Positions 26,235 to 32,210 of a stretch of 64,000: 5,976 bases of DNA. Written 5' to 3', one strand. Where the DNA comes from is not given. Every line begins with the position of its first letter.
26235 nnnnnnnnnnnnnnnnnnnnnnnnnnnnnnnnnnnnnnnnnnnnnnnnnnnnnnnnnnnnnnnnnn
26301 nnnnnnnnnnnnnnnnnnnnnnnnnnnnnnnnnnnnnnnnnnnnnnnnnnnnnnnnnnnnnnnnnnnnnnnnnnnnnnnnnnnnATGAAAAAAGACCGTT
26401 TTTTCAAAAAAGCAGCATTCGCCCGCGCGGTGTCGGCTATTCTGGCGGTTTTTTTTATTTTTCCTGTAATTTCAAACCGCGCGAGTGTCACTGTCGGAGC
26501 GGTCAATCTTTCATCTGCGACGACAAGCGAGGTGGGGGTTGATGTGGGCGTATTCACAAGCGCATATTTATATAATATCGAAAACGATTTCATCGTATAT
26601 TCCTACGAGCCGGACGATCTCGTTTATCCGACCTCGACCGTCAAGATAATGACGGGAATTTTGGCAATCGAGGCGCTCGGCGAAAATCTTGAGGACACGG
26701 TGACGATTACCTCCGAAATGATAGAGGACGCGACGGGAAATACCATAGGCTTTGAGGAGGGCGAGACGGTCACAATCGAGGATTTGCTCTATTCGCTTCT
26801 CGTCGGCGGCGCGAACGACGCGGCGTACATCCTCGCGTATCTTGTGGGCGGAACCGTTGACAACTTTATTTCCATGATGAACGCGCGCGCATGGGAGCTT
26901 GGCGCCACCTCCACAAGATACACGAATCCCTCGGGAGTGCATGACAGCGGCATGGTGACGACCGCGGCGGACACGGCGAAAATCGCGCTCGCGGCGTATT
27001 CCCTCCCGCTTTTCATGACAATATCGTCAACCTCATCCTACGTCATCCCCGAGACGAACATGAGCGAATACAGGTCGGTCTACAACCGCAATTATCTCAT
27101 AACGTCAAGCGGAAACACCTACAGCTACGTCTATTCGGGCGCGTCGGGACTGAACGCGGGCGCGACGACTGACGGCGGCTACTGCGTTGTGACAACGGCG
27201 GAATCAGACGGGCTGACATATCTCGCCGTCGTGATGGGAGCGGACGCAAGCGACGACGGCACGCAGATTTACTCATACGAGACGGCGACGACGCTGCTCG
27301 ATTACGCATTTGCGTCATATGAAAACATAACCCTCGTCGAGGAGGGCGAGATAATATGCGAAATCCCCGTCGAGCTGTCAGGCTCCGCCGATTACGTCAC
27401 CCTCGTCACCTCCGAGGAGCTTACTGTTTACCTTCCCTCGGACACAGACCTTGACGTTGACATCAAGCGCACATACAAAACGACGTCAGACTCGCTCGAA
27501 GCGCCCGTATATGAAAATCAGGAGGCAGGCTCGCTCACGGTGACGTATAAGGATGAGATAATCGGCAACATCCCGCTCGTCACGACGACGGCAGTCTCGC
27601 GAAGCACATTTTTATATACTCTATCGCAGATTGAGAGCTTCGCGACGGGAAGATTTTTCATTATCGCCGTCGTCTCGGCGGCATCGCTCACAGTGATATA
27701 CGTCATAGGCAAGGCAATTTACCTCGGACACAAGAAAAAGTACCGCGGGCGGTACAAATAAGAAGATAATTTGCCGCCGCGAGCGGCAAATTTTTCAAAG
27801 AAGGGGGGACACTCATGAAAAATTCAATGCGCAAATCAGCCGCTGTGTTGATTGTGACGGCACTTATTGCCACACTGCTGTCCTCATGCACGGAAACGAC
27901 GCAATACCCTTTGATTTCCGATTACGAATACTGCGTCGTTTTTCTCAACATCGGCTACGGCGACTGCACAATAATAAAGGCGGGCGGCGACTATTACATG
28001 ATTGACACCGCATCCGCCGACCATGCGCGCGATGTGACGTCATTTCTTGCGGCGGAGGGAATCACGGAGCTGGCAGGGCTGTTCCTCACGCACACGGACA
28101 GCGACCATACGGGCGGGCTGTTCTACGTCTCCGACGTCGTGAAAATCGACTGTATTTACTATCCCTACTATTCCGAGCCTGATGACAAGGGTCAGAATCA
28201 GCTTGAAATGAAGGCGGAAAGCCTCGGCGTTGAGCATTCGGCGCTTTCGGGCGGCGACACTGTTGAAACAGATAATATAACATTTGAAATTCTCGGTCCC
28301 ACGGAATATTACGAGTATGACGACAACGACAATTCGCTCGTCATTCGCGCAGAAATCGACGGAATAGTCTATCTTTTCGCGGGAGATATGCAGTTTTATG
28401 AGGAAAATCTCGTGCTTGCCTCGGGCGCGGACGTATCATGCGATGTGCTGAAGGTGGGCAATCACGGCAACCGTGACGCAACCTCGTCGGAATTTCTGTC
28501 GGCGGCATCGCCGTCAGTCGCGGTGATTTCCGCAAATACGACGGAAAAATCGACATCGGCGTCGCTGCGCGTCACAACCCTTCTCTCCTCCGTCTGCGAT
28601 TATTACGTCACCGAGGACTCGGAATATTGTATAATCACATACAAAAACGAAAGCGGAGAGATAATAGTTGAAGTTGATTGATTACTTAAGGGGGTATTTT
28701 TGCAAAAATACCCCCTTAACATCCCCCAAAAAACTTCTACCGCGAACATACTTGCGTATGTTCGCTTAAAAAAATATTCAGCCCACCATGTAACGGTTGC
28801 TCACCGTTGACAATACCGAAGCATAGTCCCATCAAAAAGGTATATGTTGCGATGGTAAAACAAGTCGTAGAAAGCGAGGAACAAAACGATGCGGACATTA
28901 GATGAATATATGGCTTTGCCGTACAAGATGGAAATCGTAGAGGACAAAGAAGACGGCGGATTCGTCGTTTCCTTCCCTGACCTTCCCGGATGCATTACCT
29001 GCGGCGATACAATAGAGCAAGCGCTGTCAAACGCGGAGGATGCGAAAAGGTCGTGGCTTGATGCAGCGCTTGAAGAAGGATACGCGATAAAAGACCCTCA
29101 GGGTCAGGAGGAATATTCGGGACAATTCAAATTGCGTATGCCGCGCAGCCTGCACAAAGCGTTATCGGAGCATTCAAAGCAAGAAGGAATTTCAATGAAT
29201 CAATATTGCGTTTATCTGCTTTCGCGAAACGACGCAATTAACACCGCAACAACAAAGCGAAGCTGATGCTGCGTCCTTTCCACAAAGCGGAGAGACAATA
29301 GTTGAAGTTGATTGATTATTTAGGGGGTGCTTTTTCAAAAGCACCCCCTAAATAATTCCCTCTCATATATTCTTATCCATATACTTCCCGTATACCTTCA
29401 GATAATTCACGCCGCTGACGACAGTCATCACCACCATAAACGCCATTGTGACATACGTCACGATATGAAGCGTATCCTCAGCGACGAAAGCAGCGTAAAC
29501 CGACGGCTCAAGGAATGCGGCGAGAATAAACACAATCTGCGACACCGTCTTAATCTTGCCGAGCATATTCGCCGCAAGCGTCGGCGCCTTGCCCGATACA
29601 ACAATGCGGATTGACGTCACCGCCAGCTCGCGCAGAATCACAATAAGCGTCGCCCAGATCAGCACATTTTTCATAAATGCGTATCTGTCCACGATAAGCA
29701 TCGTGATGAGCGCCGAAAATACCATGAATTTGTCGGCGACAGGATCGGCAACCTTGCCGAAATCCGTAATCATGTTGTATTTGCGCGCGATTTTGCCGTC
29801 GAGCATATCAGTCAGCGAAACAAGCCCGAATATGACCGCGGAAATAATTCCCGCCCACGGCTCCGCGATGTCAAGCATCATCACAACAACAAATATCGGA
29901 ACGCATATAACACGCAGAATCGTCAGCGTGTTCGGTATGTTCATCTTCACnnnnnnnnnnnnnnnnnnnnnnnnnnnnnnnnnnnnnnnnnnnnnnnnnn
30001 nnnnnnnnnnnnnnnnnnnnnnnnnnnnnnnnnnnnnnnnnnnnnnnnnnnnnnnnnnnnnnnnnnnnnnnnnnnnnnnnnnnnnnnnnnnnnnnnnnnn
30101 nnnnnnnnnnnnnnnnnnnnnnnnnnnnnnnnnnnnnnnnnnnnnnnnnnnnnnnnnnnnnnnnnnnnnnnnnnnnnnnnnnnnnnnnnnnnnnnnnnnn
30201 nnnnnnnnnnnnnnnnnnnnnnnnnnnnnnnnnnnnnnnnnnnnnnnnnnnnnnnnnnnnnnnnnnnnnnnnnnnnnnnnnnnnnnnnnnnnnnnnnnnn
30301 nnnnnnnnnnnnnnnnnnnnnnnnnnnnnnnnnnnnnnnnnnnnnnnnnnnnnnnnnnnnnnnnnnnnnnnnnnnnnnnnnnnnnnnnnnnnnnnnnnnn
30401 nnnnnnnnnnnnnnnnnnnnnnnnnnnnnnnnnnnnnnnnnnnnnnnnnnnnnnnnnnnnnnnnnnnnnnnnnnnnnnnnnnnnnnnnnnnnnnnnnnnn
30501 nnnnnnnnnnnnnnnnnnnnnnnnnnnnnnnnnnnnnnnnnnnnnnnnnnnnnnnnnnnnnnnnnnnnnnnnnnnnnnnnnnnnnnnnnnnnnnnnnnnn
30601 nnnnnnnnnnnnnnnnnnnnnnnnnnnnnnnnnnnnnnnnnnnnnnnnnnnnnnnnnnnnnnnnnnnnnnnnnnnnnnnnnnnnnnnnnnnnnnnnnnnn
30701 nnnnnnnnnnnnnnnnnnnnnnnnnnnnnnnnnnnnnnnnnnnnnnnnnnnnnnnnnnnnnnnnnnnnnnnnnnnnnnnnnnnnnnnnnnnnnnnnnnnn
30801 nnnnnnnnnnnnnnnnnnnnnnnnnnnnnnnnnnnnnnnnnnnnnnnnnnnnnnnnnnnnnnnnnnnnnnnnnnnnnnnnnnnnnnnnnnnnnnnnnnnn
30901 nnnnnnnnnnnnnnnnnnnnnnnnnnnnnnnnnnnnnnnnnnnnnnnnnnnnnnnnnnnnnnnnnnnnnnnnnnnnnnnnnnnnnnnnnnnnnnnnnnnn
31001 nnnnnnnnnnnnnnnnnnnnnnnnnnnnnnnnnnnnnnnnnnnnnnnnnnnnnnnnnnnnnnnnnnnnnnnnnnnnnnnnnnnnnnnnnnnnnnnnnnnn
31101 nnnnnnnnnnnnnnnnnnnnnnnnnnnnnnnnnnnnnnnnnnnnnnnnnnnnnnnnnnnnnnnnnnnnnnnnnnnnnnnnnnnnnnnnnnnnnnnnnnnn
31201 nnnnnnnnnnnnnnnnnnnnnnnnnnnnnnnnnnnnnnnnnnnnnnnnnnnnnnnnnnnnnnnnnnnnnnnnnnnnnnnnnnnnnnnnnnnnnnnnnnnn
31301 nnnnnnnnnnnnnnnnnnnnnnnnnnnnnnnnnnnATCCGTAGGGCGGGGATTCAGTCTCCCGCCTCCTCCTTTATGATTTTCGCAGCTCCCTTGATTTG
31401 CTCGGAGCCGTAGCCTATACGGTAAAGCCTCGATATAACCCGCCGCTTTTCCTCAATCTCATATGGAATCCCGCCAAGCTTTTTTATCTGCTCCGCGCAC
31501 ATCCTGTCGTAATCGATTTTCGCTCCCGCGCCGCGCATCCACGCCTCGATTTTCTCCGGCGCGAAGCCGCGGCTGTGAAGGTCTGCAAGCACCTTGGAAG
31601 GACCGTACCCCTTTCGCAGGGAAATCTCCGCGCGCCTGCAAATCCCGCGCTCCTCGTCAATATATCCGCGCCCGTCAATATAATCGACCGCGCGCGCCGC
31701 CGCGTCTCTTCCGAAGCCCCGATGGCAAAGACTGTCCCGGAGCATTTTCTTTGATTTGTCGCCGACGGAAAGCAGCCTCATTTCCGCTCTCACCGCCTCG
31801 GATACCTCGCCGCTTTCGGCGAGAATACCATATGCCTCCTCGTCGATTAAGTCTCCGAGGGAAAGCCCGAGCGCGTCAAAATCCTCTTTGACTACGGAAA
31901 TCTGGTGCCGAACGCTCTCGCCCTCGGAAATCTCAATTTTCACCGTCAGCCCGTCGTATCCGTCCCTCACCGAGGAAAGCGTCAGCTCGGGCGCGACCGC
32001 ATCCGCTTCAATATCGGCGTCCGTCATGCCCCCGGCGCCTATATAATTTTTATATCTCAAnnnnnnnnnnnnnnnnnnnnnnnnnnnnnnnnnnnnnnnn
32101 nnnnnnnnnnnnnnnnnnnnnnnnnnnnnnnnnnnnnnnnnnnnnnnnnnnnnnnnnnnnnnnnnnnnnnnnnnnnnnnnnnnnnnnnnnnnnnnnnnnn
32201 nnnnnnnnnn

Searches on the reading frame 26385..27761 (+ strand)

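Call 61: search_protein_families(library=pfam, proteins=[window:26385-27761:+], max_evalue=0.00001)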
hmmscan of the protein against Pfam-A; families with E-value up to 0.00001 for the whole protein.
window:26385-27761:+ (458 aa): 3 families
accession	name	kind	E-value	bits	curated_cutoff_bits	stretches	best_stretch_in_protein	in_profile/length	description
PF00768.25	Peptidase_S11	-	6e-32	111.5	27.6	1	62-287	17-238/239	D-alanyl-D-alanine carboxypeptidase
PF13354.11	Beta-lactamase2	-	8.1e-11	42.1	22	1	64-200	6-142/214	Beta-lactamase enzyme family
PF07943.18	PBP5_C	-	1.1e-10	42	21.2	1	312-405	1-90/91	Penicillin-binding protein 5, C-terminal domain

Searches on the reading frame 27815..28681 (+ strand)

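Call 61: search_protein_families(library=pfam, proteins=[window:27815-28681:+], max_evalue=0.00001)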
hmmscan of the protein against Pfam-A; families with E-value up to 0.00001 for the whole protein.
window:27815-28681:+ (288 aa): 1 family
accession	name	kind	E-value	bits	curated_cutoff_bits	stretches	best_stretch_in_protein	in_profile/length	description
PF00753.33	Lactamase_B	-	2.6e-12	47.5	22.7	1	47-239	4-193/196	Metallo-beta-lactamase superfamily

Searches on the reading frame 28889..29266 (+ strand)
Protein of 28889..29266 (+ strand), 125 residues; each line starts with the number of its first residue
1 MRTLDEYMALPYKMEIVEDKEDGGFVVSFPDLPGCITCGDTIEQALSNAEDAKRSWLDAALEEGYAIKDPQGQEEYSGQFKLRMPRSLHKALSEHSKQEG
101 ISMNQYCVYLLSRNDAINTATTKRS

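Call 61: search_protein_families(library=pfam, proteins=[window:28889-29266:+], max_evalue=0.00001)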
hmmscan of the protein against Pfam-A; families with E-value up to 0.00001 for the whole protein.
window:28889-29266:+ (125 aa): 2 families
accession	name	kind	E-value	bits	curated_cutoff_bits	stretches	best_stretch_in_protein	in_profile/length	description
PF15919.11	HicB_lk_antitox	-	2.1e-14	54.2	27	1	16-76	4-64/123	HicB_like antitoxin of bacterial toxin-antitoxin system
PF05534.18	HicB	-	3.6e-11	43.2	21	1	63-111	3-51/51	HicB family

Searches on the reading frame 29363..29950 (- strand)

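Call 61: search_protein_families(library=pfam, proteins=[window:29363-29950:-], max_evalue=0.00001)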
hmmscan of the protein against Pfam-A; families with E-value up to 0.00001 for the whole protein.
window:29363-29950:- (195 aa): 1 family
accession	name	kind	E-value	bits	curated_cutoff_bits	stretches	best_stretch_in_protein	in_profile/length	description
PF01066.26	CDP-OH_P_transf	-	1.1e-38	133.5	22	1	3-172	1-146/152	CDP-alcohol phosphatidyltransferase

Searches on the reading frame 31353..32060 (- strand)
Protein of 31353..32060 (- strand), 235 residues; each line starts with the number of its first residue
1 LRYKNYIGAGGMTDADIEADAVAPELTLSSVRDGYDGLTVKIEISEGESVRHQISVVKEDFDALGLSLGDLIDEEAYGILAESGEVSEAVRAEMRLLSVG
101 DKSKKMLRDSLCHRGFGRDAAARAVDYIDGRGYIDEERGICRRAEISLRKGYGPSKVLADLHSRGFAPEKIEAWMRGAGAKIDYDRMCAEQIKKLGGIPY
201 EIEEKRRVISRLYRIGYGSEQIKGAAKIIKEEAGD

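Call 61: search_protein_families(library=pfam, proteins=[window:31353-32060:-], max_evalue=0.00001)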
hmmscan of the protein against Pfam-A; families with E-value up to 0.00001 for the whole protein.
window:31353-32060:- (235 aa): 0 families

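Call 93: search_protein_families(library=pfam, proteins=[window:31353-32060:-], max_evalue=0.1)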
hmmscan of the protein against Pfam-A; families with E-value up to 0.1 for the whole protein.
window:31353-32060:- (235 aa): 3 families
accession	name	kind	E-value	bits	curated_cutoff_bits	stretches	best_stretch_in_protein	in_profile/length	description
PF21982.2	RecX_HTH1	-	4.3e-05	23.8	26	1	94-127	6-39/40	RecX, first three-helix domain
PF02631.22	RecX_HTH2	-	0.0083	16.8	26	0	149-173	15-40/42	RecX, second three-helix domain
PF21981.2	RecX_HTH3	-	0.024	15.2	26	0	200-223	22-45/48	RecX, third three-helix domain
